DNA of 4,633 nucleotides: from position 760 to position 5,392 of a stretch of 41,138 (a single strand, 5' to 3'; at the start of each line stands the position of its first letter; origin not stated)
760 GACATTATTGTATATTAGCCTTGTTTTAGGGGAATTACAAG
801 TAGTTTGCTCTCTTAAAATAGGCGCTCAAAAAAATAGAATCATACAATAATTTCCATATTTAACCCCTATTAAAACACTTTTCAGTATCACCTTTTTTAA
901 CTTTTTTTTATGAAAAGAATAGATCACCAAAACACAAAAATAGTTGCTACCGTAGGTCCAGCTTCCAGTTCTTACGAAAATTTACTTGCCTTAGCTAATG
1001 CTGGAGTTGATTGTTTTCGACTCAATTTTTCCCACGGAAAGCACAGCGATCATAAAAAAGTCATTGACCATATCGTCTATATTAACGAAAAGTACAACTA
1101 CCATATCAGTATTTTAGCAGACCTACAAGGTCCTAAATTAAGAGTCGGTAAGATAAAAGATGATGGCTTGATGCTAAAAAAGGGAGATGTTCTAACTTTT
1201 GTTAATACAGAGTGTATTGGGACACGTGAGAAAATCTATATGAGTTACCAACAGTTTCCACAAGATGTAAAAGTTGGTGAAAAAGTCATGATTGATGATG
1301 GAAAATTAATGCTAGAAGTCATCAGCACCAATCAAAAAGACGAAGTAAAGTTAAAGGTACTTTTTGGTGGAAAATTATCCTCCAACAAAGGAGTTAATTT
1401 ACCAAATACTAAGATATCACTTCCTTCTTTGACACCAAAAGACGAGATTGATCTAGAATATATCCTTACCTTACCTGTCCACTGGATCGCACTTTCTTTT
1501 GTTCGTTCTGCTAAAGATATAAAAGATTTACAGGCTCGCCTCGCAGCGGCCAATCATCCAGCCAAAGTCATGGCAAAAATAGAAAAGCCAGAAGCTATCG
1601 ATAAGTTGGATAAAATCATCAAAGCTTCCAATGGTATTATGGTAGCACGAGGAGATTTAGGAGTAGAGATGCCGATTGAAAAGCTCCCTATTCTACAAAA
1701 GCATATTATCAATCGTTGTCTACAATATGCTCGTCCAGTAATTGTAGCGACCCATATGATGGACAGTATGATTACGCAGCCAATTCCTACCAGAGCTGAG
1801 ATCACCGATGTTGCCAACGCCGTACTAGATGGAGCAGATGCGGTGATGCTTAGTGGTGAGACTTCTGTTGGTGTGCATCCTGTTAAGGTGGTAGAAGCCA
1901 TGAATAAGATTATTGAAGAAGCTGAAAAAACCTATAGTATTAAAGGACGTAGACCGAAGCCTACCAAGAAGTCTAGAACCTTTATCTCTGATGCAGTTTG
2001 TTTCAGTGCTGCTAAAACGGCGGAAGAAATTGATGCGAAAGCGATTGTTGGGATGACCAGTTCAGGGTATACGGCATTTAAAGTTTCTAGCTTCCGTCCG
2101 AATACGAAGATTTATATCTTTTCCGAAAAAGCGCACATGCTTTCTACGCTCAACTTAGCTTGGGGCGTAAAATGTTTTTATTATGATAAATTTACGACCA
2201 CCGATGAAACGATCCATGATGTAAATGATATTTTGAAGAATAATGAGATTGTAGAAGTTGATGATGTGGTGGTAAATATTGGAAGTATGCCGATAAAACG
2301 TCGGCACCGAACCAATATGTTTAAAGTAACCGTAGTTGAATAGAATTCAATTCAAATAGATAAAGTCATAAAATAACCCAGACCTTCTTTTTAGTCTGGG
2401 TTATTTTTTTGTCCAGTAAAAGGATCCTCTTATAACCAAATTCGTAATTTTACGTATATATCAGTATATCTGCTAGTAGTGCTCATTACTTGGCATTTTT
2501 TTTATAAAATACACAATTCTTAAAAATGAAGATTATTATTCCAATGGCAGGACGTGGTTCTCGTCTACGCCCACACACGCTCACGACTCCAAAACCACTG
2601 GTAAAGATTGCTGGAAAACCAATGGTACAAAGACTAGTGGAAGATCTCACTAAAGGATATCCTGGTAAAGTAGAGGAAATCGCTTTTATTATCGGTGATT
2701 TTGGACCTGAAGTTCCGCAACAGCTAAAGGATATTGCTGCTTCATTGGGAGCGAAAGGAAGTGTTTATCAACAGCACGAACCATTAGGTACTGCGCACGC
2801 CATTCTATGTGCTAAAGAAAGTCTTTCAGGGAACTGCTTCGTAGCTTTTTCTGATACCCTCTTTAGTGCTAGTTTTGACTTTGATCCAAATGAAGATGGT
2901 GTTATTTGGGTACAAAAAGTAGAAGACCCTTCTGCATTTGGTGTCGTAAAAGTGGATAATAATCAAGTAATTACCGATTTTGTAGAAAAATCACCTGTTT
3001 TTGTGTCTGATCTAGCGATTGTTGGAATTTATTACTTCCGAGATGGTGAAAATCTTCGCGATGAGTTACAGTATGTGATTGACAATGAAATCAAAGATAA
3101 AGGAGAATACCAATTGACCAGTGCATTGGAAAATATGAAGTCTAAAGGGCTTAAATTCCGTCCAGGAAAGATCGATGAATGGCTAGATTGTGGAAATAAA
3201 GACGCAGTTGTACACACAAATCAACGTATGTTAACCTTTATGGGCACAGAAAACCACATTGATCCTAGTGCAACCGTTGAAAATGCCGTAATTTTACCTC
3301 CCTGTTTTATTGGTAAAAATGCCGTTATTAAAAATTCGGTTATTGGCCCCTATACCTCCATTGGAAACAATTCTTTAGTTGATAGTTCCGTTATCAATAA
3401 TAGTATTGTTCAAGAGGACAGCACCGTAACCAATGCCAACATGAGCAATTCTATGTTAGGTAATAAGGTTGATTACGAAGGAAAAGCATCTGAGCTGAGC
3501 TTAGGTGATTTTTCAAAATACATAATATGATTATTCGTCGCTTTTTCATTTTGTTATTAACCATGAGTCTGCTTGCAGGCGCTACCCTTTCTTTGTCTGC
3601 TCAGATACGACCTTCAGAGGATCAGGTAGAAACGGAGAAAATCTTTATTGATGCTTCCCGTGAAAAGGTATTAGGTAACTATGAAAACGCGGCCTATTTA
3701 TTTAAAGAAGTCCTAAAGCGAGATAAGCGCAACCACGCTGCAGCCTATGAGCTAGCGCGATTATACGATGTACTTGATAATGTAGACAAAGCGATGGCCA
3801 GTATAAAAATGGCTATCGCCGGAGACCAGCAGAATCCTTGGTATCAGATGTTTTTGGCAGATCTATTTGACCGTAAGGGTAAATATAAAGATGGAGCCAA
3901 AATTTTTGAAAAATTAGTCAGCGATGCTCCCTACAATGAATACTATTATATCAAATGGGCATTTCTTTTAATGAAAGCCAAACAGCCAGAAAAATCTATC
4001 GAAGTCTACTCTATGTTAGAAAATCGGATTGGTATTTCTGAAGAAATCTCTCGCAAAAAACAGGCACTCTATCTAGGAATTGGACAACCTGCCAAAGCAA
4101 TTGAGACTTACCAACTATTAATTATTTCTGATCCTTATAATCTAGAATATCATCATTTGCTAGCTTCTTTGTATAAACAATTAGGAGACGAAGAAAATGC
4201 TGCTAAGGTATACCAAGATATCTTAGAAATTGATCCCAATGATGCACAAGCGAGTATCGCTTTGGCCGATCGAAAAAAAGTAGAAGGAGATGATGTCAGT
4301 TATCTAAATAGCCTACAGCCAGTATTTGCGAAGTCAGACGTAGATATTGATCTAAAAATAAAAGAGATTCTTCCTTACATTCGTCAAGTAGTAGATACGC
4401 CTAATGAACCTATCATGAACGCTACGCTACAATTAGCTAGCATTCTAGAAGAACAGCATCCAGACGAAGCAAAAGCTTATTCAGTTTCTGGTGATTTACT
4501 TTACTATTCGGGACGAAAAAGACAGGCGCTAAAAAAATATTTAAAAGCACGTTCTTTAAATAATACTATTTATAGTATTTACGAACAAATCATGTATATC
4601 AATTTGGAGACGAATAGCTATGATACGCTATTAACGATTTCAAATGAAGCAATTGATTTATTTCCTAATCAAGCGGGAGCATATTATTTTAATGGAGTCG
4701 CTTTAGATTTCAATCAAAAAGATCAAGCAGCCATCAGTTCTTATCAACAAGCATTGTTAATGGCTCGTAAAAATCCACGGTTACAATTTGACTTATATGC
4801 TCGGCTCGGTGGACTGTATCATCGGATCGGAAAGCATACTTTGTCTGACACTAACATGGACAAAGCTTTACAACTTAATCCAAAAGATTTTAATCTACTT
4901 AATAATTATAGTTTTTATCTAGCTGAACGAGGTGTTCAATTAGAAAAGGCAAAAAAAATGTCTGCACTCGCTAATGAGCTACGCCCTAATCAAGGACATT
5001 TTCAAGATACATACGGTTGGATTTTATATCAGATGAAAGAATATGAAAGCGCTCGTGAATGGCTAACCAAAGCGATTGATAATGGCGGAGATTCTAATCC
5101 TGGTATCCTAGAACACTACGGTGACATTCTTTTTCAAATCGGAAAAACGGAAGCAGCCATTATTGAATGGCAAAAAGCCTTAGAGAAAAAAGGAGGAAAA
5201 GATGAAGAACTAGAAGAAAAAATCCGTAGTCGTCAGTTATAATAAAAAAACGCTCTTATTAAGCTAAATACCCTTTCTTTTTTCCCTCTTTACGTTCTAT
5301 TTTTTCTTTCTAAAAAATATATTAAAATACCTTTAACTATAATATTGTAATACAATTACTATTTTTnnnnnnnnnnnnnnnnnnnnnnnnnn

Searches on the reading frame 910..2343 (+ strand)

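Call 14: search_protein_families(library=pfam, proteins=[window:910-2343:+], max_evalue=0.0001)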
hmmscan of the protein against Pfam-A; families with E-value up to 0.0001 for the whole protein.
window:910-2343:+ (477 aa): 2 families
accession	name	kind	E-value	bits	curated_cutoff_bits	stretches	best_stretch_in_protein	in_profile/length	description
PF00224.27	PK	-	5.6e-113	377.8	30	1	7-328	2-328/328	Pyruvate kinase, barrel domain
PF02887.21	PK_C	-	3.9e-30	104.7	28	1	361-473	1-113/114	Pyruvate kinase, alpha/beta domain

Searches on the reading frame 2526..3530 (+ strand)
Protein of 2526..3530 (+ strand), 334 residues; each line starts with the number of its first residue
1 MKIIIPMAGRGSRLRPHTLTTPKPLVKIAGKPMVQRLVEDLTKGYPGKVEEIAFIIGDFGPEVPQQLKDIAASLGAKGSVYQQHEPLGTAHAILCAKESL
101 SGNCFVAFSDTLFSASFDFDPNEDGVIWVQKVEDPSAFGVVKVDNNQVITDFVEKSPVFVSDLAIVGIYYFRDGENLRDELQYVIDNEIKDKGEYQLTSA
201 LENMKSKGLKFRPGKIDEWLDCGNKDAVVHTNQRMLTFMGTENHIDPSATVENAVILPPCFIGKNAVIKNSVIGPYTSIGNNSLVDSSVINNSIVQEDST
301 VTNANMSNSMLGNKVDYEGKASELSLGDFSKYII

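Call 14: search_protein_families(library=pfam, proteins=[window:2526-3530:+], max_evalue=0.0001)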
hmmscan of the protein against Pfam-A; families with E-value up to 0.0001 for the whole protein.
window:2526-3530:+ (334 aa): 6 families
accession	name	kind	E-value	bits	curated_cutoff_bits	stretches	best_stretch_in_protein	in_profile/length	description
PF00483.29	NTP_transferase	-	1.6e-25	90.6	21.2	1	4-234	3-241/245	Nucleotidyl transferase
PF25084.1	LbH_EIF2B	-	5.7e-09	36.4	54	1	237-303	22-89/105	EIF2B subunit epsilon LbH domain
PF24894.1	Hexapep_GlmU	-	2.7e-07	31.1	23.3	0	237-281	35-79/104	GlmU-like, C-terminal hexapeptide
PF12804.13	NTP_transf_3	-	3.2e-06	27.9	27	1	4-113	2-98/160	MobA-like NTP transferase domain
PF00132.30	Hexapep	-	1.4e-05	25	27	1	253-285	1-34/36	Bacterial transferase hexapeptide (six repeats)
PF07959.18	Fucose_pyrophosphorylase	-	9.5e-05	21.9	34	0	228-293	265-329/418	Fucose pyrophosphorylase domain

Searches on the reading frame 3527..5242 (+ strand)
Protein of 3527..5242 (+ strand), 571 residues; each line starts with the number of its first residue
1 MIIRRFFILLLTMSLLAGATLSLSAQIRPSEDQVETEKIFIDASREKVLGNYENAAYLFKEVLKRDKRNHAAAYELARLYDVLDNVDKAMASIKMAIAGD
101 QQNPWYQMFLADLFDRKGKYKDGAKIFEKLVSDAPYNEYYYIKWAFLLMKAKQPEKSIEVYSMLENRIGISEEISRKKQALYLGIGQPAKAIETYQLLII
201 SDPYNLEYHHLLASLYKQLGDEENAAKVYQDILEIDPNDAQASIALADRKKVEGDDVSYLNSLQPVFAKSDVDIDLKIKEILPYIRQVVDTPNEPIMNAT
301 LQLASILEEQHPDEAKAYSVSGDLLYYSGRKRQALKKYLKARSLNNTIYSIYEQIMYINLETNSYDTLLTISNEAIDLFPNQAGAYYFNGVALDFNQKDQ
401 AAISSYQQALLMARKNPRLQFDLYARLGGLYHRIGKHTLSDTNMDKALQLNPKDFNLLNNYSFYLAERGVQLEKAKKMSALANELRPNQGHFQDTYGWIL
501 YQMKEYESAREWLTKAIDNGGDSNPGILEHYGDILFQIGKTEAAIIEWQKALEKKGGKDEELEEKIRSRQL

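Call 14: search_protein_families(library=pfam, proteins=[window:3527-5242:+], max_evalue=0.0001)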
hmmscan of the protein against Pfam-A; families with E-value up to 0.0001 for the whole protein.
window:3527-5242:+ (571 aa): 18 families
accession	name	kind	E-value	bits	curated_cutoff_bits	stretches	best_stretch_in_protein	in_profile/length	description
PF07719.23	TPR_2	-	4.8e-28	95.4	27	0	207-239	2-34/34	Tetratricopeptide repeat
PF13428.12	TPR_14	-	1.6e-22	78.1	23.5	1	208-248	3-43/44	Tetratricopeptide repeat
PF14559.12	TPR_19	-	9e-22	77.6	25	1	50-113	5-68/68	Tetratricopeptide repeat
PF13432.12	TPR_16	-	1.7e-21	76.8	32.7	1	49-104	10-65/65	Tetratricopeptide repeat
PF13181.12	TPR_8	-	9.5e-19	66.4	25.7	1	207-239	2-34/34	Tetratricopeptide repeat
PF13424.12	TPR_12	-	5.1e-16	59.1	30.1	0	297-343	26-73/77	Tetratricopeptide repeat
PF23914.1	TPR_CcmH_CycH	-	5.9e-14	52.6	42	0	63-169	43-152/158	Cytochrome c-type biogenesis protein H TPR domain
PF13431.12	TPR_17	-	2e-12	46.7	24.4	0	445-476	3-33/34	Tetratricopeptide repeat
PF00515.34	TPR_1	-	2.7e-12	46.4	27.8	0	209-239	4-34/34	Tetratricopeptide repeat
PF13414.12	TPR_11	-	3.2e-11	43.2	26.8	0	532-553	1-22/42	TPR repeat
PF13176.12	TPR_7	-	5.3e-10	39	27.9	0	210-239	3-32/36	Tetratricopeptide repeat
PF13429.12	TPR_15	-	6.9e-10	39.2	26.2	1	428-553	153-276/280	Tetratricopeptide repeat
PF12895.13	ANAPC3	-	6.8e-09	36.3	27.2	0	50-129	3-81/82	Anaphase-promoting complex, cyclosome, subunit 3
PF13174.12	TPR_6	-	1.4e-08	35.3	26.3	0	212-238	6-32/33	Tetratricopeptide repeat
PF25064.1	ARM_TT21_5th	-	3.5e-07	31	27.8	0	107-150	4-47/117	TT21 fifth ARM repeats domain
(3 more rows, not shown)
